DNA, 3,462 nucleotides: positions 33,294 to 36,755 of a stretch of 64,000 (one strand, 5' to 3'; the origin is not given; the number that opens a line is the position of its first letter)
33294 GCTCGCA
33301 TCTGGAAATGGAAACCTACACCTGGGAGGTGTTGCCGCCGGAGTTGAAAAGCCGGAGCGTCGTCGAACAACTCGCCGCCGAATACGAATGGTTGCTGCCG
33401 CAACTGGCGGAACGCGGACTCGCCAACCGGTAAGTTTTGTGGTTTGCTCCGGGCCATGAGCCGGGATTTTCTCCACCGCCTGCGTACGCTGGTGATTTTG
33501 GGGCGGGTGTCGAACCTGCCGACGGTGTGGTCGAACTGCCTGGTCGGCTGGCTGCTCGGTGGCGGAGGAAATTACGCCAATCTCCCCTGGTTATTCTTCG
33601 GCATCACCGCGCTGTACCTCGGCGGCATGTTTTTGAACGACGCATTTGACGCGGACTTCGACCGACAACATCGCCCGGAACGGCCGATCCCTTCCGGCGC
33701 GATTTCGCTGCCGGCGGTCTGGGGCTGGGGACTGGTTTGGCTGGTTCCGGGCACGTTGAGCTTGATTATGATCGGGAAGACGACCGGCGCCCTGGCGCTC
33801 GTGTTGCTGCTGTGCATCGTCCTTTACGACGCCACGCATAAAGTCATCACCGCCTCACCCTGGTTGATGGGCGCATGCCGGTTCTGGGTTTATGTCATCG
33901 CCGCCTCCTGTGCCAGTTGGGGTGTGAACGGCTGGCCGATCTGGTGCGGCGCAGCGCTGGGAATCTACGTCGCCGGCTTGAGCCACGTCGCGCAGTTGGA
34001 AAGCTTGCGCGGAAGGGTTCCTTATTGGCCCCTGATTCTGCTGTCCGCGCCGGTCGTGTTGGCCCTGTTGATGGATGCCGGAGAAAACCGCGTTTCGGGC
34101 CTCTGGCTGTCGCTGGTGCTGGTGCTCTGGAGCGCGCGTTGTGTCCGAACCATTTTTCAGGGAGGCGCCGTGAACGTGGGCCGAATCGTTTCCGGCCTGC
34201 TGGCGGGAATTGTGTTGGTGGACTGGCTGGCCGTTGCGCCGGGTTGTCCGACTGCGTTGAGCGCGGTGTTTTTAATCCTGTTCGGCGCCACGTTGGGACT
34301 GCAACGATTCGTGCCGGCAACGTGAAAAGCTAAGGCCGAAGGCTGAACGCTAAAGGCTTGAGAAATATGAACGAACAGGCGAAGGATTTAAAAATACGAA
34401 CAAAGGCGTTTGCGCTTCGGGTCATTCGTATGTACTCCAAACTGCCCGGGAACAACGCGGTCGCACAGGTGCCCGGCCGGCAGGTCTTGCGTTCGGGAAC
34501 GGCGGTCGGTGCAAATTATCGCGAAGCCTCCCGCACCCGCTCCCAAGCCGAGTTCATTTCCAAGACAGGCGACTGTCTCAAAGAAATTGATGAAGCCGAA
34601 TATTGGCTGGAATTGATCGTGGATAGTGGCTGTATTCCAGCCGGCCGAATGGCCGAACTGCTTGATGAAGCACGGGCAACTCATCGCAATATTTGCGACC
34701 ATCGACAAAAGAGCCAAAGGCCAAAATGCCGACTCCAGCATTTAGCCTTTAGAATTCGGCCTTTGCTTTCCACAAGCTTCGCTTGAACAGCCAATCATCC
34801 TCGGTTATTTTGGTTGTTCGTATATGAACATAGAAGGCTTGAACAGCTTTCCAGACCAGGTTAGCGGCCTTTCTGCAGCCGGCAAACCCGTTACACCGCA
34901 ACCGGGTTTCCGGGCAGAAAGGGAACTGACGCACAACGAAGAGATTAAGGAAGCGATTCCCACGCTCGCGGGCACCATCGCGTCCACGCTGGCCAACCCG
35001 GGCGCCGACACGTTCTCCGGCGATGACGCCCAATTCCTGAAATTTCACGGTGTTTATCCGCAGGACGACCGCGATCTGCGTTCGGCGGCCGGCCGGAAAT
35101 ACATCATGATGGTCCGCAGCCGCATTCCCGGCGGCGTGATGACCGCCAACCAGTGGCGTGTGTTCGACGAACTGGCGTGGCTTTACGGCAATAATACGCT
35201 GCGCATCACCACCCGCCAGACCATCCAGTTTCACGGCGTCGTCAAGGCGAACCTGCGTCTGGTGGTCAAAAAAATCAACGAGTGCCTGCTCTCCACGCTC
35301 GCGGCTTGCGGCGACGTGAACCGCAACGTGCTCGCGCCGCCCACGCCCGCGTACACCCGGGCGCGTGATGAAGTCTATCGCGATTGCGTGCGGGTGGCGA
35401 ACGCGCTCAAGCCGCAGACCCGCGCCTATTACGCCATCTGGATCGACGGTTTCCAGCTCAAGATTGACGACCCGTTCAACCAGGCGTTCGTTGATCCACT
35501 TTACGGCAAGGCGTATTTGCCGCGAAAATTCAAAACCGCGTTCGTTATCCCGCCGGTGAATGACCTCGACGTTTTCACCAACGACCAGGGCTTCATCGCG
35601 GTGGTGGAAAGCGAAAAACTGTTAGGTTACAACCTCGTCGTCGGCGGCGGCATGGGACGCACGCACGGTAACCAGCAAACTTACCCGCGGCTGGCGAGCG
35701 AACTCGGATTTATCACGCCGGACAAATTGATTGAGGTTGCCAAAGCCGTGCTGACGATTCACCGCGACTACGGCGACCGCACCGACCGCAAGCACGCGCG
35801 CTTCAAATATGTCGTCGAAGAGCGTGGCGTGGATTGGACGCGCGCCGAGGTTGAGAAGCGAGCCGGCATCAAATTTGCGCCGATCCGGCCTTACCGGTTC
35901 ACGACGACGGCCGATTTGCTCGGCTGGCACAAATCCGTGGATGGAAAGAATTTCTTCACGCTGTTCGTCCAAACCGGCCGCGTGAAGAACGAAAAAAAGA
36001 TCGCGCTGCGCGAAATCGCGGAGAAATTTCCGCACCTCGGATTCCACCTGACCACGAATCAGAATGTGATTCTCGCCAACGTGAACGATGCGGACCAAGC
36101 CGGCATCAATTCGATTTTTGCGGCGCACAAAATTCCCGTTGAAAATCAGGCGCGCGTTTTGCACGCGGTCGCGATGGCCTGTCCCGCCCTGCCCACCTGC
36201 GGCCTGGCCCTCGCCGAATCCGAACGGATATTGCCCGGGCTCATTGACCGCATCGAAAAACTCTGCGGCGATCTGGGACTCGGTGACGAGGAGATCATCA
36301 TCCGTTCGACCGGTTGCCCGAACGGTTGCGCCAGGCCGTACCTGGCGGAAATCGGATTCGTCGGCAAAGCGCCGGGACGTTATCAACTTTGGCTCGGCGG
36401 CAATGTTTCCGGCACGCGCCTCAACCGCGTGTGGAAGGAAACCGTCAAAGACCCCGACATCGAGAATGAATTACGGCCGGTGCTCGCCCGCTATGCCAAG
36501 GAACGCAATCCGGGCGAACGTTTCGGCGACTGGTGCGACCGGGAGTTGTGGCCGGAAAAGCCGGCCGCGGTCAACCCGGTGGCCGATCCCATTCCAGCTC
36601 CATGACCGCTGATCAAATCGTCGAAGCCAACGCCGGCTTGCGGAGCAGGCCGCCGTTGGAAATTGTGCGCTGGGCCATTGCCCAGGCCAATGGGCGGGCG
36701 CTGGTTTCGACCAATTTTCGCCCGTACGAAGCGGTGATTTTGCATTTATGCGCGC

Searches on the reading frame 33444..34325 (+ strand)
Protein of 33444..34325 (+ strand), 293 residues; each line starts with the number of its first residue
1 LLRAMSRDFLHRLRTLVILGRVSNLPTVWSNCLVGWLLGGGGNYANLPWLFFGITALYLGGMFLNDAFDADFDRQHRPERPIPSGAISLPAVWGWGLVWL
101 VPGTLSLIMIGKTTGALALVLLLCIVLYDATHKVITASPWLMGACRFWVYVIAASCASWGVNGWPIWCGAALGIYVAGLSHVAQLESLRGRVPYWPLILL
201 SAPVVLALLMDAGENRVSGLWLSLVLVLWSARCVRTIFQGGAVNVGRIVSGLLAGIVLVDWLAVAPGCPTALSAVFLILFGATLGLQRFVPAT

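Call 8: search_protein_families(library=pfam, proteins=[window:33444-34325:+], max_evalue=0.001)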
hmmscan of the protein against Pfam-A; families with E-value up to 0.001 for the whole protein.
window:33444-34325:+ (293 aa): 1 family
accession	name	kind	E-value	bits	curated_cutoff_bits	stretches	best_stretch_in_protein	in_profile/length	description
PF01040.23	UbiA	-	1.1e-15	58.1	34.2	1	32-188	5-166/250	UbiA prenyltransferase family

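Call 72: find_homologous_proteins(query=window:33444-34325:+, max_evalue=1e-40)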
Query window:33444-34325:+ (293 aa): 4206 proteins with E <= 1e-40 among 8000 candidates; the best 120 are listed.
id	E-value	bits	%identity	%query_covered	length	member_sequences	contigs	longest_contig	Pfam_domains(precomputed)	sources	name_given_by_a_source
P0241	7.6e-169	579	90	99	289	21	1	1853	PF01040.24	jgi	jgi:hypothetical protein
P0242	3.4e-167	573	89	99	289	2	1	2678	PF01040.24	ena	-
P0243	6.7e-163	559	86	99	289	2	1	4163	PF01040.24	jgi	jgi:UbiA prenyltransferase family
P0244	2.7e-161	554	88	99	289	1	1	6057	PF01040.24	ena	-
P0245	1.3e-160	552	85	100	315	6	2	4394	PF01040.24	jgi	-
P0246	1.6e-158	545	84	99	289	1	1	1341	PF01040.24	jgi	jgi:UbiA prenyltransferase family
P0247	8.5e-158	543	83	99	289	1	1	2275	PF01040.24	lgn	-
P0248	1.4e-157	542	83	99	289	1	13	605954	PF01040.24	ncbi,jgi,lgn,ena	ncbi:MAG: UbiA family prenyltransferase [Verrucomicrobiota bacterium]|jgi:UbiA prenyltransferase fam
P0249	2.0e-157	541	83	99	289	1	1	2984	PF01040.24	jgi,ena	-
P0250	4.1e-157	540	83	99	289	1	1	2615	PF01040.24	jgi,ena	-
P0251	5.6e-157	540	82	99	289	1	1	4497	PF01040.24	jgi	jgi:4-hydroxybenzoate polyprenyltransferase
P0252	6.0e-156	537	82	99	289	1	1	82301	PF01040.24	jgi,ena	jgi:hypothetical protein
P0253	6.3e-156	536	82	99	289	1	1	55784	PF01040.24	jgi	jgi:hypothetical protein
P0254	6.9e-156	536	82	99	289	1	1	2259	PF01040.24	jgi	jgi:hypothetical protein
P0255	2.0e-155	535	82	99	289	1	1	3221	PF01040.24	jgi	-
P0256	3.3e-155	534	82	99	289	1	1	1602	PF01040.24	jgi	-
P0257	4.1e-155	534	83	99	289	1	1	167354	PF01040.24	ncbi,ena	-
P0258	9.3e-155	533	82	99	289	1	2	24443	PF01040.24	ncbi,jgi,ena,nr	ncbi:MAG TPA: UbiA family prenyltransferase [Verrucomicrobiae bacterium]|nr:UbiA family prenyltransf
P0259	1.0e-154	532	82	99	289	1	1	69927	PF01040.24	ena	-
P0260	1.2e-154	532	82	99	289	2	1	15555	PF01040.24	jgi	jgi:hypothetical protein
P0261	1.7e-154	532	82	99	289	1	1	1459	PF01040.24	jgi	-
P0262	4.8e-154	530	82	99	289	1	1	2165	PF01040.24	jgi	-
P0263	5.7e-154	530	82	99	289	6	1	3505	PF01040.24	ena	-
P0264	6.6e-154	530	81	99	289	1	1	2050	PF01040.24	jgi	-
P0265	1.1e-153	529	82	99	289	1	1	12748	PF01040.24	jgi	jgi:4-hydroxybenzoate polyprenyltransferase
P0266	1.3e-153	529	82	99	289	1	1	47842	PF01040.24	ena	-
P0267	5.0e-153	527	82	99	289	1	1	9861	PF01040.24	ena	-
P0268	1.0e-152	526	82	99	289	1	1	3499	PF01040.24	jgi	jgi:UbiA prenyltransferase family protein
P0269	1.4e-152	525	81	99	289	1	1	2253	PF01040.24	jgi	jgi:hypothetical protein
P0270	3.4e-152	524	78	100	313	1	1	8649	PF01040.24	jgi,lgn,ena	-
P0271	6.7e-152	523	81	99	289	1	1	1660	PF01040.24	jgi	jgi:4-hydroxybenzoate polyprenyltransferase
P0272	1.1e-151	523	81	99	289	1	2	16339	PF01040.24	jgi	jgi:4-hydroxybenzoate polyprenyltransferase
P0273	5.4e-151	520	81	99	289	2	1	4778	PF01040.24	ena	-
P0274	1.1e-150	519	79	99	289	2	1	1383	PF01040.24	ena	-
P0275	1.8e-150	519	80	99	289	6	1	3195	PF01040.24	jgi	jgi:4-hydroxybenzoate polyprenyltransferase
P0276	2.1e-150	518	80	99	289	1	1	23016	PF01040.24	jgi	jgi:hypothetical protein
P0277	1.1e-149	516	82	99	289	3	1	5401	PF01040.24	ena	-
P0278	3.1e-149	514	80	99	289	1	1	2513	PF01040.24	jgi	jgi:hypothetical protein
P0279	4.0e-149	514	80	99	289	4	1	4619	PF01040.24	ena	-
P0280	5.3e-149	514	80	99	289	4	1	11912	PF01040.24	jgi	jgi:4-hydroxybenzoate polyprenyltransferase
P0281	2.1e-148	512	79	99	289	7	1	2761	PF01040.24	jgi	jgi:4-hydroxybenzoate polyprenyltransferase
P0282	4.8e-148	511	80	99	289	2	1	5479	PF01040.24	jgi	jgi:4-hydroxybenzoate polyprenyltransferase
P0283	5.3e-147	507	78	99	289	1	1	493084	PF01040.24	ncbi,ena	-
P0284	9.1e-147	506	80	99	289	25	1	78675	PF01040.24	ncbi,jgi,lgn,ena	jgi:4-hydroxybenzoate polyprenyltransferase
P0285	1.0e-146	506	78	99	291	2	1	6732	PF01040.24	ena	-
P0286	3.0e-146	505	79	99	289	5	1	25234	PF01040.24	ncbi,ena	-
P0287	3.4e-146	504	78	99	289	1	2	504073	PF01040.24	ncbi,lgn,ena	ncbi:MAG: UbiA family prenyltransferase [Verrucomicrobiia bacterium]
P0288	6.6e-146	504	78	99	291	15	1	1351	PF01040.24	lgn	-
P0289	1.1e-145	503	79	99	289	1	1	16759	PF01040.24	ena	-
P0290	2.4e-145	502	77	99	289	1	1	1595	PF01040.24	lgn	-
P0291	6.2e-145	500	77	98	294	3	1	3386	PF01040.24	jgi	jgi:4-hydroxybenzoate polyprenyltransferase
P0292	1.2e-144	499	77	100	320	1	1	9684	PF01040.24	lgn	-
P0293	3.0e-144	498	78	99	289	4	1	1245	PF01040.24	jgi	-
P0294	2.0e-143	495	78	99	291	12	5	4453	PF01040.24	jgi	jgi:4-hydroxybenzoate polyprenyltransferase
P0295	4.6e-143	494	77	98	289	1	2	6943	PF01040.24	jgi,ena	-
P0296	4.9e-143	494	78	99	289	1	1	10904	PF01040.24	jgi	jgi:UbiA prenyltransferase family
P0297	1.3e-142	493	76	99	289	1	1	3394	PF01040.24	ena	-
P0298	1.6e-142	492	76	99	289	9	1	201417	PF01040.24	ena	-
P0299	5.8e-142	491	75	99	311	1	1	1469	PF01040.24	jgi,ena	-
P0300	1.4e-141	489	76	98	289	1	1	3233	PF01040.24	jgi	-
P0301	2.1e-141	489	76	99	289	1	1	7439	PF01040.24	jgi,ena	jgi:4-hydroxybenzoate polyprenyltransferase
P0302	3.8e-141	488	75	99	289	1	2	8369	PF01040.24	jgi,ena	-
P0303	6.1e-140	484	76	100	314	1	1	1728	PF01040.24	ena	-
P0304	1.3e-139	483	75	99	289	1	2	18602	PF01040.24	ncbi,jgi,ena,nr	ncbi:MAG TPA: UbiA family prenyltransferase [Candidatus Acidoferrales bacterium]|nr:UbiA family pren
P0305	2.7e-139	482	75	99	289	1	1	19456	PF01040.24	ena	-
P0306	4.4e-139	481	75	99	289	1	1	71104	PF01040.24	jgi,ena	-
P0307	5.8e-137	474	74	98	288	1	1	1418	PF01040.24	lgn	-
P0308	2.7e-136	472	75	99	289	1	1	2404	PF01040.24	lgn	-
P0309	1.2e-135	470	73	98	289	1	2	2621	PF01040.24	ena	-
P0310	3.5e-135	468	74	98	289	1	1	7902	PF01040.24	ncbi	-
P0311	2.9e-134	465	73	99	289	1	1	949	PF01040.24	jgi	jgi:4-hydroxybenzoate polyprenyltransferase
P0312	4.2e-134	465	74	99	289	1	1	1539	PF01040.24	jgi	jgi:hypothetical protein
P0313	1.9e-132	459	71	100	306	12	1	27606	PF01040.24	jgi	-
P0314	1.1e-131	457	70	100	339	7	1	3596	PF01040.24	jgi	jgi:4-hydroxybenzoate polyprenyltransferase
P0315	3.2e-131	455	70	99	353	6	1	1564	PF01040.24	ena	-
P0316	6.7e-131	454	71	99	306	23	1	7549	PF01040.24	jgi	jgi:4-hydroxybenzoate polyprenyltransferase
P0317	6.9e-131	454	73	96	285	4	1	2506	PF01040.24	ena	-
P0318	9.4e-131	454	72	99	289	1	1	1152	PF01040.24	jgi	jgi:hypothetical protein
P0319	9.9e-131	454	71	99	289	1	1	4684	PF01040.24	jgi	jgi:hypothetical protein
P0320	1.1e-130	454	70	99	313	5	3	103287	PF01040.24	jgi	jgi:4-hydroxybenzoate polyprenyltransferase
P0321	1.5e-130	453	74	96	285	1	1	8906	PF01040.24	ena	-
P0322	3.3e-130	452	71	98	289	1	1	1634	PF01040.24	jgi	jgi:hypothetical protein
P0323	7.9e-130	451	71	100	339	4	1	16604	PF01040.24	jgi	jgi:4-hydroxybenzoate polyprenyltransferase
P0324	1.4e-129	450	71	100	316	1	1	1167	PF01040.24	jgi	jgi:4-hydroxybenzoate polyprenyltransferase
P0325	1.4e-129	450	73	96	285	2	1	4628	PF01040.24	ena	-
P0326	1.4e-129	450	72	99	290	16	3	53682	PF01040.24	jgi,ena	jgi:4-hydroxybenzoate polyprenyltransferase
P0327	2.4e-129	449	72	96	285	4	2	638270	PF01040.24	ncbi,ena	-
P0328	3.6e-129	449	72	99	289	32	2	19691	PF01040.24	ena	-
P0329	4.0e-129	448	74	96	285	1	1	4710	PF01040.24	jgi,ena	-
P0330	8.8e-129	447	72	96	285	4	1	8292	PF01040.24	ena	-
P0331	9.0e-129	447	72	100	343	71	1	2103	PF01040.24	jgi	-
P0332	9.7e-129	447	74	96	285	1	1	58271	PF01040.24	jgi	jgi:4-hydroxybenzoate polyprenyltransferase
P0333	1.7e-128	446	69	98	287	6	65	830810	PF01040.24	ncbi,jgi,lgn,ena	ncbi:MAG: UbiA family prenyltransferase [Verrucomicrobiota bacterium]|jgi:4-hydroxybenzoate polypren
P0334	2.0e-128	446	70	98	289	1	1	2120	PF01040.24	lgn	-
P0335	2.8e-128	446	68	100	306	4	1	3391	PF01040.24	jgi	jgi:4-hydroxybenzoate polyprenyltransferase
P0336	1.3e-127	443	71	99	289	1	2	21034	PF01040.24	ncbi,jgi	ncbi:MAG TPA: UbiA family prenyltransferase [Verrucomicrobiae bacterium]|jgi:4-hydroxybenzoate polyp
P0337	5.7e-127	441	71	99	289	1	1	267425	PF01040.24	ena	-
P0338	8.3e-127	441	70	99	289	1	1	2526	PF01040.24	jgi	jgi:hypothetical protein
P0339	8.4e-127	441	71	99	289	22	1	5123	PF01040.24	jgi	jgi:UbiA prenyltransferase family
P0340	1.4e-126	440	71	98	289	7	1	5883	PF01040.24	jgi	jgi:4-hydroxybenzoate polyprenyltransferase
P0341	1.8e-126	440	70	99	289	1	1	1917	PF01040.24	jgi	jgi:hypothetical protein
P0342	3.9e-126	439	73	96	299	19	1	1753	PF01040.24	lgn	-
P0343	4.1e-126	438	71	96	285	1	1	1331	PF01040.24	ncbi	-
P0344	5.8e-126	438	69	99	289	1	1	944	PF01040.24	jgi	jgi:hypothetical protein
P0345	6.1e-126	438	70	98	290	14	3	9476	PF01040.24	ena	-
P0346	6.6e-126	438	69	98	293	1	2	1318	PF01040.24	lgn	-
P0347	8.1e-126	438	72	96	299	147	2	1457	PF01040.24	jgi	-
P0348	9.3e-126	437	71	97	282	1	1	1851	PF01040.24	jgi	jgi:hypothetical protein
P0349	1.7e-125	437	73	96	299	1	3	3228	PF01040.24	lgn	-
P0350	2.0e-125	436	71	96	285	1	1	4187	PF01040.24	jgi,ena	-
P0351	2.5e-125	436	71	96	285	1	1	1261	PF01040.24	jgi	-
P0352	3.4e-125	436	70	99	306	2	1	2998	PF01040.24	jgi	jgi:UbiA prenyltransferase family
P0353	5.0e-125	435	70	99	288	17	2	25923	PF01040.24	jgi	-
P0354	5.1e-125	435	69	99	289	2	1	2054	PF01040.24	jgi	jgi:4-hydroxybenzoate polyprenyltransferase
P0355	6.3e-125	435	70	99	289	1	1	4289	PF01040.24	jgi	jgi:hypothetical protein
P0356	7.7e-125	434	70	99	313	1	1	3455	PF01040.24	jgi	jgi:hypothetical protein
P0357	1.3e-124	434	69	98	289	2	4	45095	PF01040.24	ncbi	ncbi:MAG: UbiA family prenyltransferase [Limisphaerales bacterium]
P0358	1.4e-124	433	70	98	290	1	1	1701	PF01040.24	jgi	jgi:4-hydroxybenzoate polyprenyltransferase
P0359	1.5e-124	433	70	98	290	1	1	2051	PF01040.24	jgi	jgi:4-hydroxybenzoate polyprenyltransferase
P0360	1.8e-124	433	69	100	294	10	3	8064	PF01040.24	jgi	jgi:hypothetical protein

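Call 73: find_encoding_contigs(protein=P0248, flank=3500, max_places=3)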
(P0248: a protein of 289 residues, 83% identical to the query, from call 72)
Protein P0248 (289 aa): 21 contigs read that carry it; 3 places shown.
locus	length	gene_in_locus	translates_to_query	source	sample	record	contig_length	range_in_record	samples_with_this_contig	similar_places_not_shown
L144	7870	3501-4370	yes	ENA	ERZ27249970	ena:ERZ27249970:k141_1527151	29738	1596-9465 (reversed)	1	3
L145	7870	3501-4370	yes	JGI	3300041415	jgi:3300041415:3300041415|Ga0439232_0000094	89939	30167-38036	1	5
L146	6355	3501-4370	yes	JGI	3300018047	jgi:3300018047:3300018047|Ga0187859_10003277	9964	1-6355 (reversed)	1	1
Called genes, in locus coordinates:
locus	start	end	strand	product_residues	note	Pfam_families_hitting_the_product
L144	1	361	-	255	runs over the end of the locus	-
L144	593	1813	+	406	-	-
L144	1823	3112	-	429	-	PF03664:Glyco_hydro_62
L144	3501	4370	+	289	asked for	PF01040:UbiA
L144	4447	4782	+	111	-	PF05635:23S_rRNA_IVP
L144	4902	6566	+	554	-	PF03460:NIR_SIR_ferr, PF01077:NIR_SIR, PF03460:NIR_SIR_ferr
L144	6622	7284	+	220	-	PF01507:PAPS_reduct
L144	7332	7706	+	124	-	PF13366:PDDEXK_3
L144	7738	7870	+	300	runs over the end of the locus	PF01507:PAPS_reduct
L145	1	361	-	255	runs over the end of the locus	-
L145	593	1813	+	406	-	-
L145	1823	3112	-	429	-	PF03664:Glyco_hydro_62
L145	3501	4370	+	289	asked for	PF01040:UbiA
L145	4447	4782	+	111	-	PF05635:23S_rRNA_IVP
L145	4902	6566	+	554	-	PF03460:NIR_SIR_ferr, PF01077:NIR_SIR, PF03460:NIR_SIR_ferr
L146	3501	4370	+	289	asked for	PF01040:UbiA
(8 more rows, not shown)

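Call 74: find_encoding_contigs(protein=P0287, flank=3500, max_places=2)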
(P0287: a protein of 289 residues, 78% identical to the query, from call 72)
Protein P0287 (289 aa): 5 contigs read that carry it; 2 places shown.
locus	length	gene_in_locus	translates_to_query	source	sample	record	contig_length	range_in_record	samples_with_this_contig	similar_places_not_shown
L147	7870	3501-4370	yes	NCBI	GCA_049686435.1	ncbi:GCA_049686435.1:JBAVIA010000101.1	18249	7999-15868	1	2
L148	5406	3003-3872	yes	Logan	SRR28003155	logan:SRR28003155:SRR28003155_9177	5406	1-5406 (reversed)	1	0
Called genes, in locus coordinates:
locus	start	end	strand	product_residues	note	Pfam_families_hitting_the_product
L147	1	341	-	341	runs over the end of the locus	PF00589:Phage_integrase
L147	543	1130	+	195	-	PF01812:5-FTHF_cyc-lig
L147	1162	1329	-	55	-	-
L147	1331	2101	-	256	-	PF28019:HmpF (weak)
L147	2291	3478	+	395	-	-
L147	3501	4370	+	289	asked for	PF01040:UbiA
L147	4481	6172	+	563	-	PF03460:NIR_SIR_ferr, PF01077:NIR_SIR, PF03460:NIR_SIR_ferr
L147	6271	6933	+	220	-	PF01507:PAPS_reduct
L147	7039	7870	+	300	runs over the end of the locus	PF01507:PAPS_reduct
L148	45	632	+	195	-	PF01812:5-FTHF_cyc-lig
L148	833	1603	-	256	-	PF28019:HmpF (weak)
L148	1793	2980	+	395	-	-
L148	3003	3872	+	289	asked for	PF01040:UbiA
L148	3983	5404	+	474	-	?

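Call 75: find_encoding_contigs(protein=P0333, flank=3500, max_places=3)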
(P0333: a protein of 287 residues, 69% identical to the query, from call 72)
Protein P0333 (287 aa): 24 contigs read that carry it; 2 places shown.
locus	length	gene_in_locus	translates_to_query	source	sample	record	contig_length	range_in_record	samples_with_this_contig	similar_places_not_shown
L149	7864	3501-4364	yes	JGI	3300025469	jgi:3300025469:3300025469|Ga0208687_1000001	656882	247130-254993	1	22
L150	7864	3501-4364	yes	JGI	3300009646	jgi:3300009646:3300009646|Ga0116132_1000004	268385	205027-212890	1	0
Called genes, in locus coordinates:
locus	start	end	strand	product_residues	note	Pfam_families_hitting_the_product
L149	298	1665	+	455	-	PF05496:RuvB_N, PF01078:Mg_chelatase (faint), PF13191:AAA_16 (faint), PF00004:AAA, PF07728:AAA_5 (weak), PF13173:AAA_14 (weak), PF16193:AAA_assoc_2, PF12002:MgsA_C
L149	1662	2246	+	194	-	PF01812:5-FTHF_cyc-lig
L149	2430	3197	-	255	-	-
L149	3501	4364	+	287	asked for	PF01040:UbiA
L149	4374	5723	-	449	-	-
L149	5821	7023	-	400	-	PF06750:A24_N_bact, PF01478:Peptidase_A24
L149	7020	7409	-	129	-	PF05635:23S_rRNA_IVP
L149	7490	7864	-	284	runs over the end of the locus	PF08501:Shikimate_dh_N, PF18317:SDH_C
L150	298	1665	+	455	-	PF05496:RuvB_N, PF01078:Mg_chelatase (faint), PF13191:AAA_16 (faint), PF00004:AAA, PF07728:AAA_5 (weak), PF13173:AAA_14 (weak), PF16193:AAA_assoc_2, PF12002:MgsA_C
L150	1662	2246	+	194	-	PF01812:5-FTHF_cyc-lig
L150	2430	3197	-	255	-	-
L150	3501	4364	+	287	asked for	PF01040:UbiA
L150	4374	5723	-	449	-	-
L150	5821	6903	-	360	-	PF06750:A24_N_bact, PF01478:Peptidase_A24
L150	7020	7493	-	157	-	PF05635:23S_rRNA_IVP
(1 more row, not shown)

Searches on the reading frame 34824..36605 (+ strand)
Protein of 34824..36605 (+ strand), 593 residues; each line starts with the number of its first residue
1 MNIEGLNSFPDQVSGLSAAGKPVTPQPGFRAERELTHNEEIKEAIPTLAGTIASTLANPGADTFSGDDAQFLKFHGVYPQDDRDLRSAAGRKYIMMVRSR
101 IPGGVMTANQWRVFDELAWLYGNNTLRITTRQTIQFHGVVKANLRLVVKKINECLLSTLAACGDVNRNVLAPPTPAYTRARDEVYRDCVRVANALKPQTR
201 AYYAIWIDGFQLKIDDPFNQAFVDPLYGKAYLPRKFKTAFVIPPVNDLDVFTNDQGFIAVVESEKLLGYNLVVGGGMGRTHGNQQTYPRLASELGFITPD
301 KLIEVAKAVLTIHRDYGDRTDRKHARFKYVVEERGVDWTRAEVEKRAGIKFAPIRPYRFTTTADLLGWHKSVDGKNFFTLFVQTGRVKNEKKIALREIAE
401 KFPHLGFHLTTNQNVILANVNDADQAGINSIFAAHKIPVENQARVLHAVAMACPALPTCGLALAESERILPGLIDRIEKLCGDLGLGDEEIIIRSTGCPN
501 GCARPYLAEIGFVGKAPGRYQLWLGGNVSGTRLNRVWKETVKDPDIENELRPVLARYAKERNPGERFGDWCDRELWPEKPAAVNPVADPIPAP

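Call 8: search_protein_families(library=pfam, proteins=[window:34824-36605:+], max_evalue=0.001)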
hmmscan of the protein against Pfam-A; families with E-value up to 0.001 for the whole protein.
window:34824-36605:+ (593 aa): 2 families
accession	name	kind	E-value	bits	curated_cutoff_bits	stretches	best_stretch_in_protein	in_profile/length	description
PF01077.27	NIR_SIR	-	2.3e-44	151.1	27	1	193-350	8-157/158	Nitrite and sulphite reductase 4Fe-4S domain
PF03460.22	NIR_SIR_ferr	-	1.1e-33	115.2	24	2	93-153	8-68/69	Nitrite/Sulfite reductase ferredoxin-like half domain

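Call 33: find_encoding_contigs(protein=window:34824-36605:+, flank=6000, max_places=10)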
Protein window:34824-36605:+ (593 aa): 1 contig read that carries it; 1 place shown.
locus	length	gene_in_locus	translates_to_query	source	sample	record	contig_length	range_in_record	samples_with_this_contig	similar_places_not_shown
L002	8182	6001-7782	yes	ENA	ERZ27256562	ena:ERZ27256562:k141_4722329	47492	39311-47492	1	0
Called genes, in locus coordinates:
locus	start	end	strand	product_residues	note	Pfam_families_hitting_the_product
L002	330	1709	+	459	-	PF05496:RuvB_N, PF00158:Sigma54_activat (faint), PF13191:AAA_16 (faint), PF00004:AAA, PF07728:AAA_5 (faint), PF13173:AAA_14 (faint), PF16193:AAA_assoc_2, PF12002:MgsA_C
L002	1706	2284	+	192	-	PF01812:5-FTHF_cyc-lig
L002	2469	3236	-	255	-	-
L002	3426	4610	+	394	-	-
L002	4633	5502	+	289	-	PF01040:UbiA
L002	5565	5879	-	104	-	-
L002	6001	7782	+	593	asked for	PF03460:NIR_SIR_ferr, PF01077:NIR_SIR, PF03460:NIR_SIR_ferr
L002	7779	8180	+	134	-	?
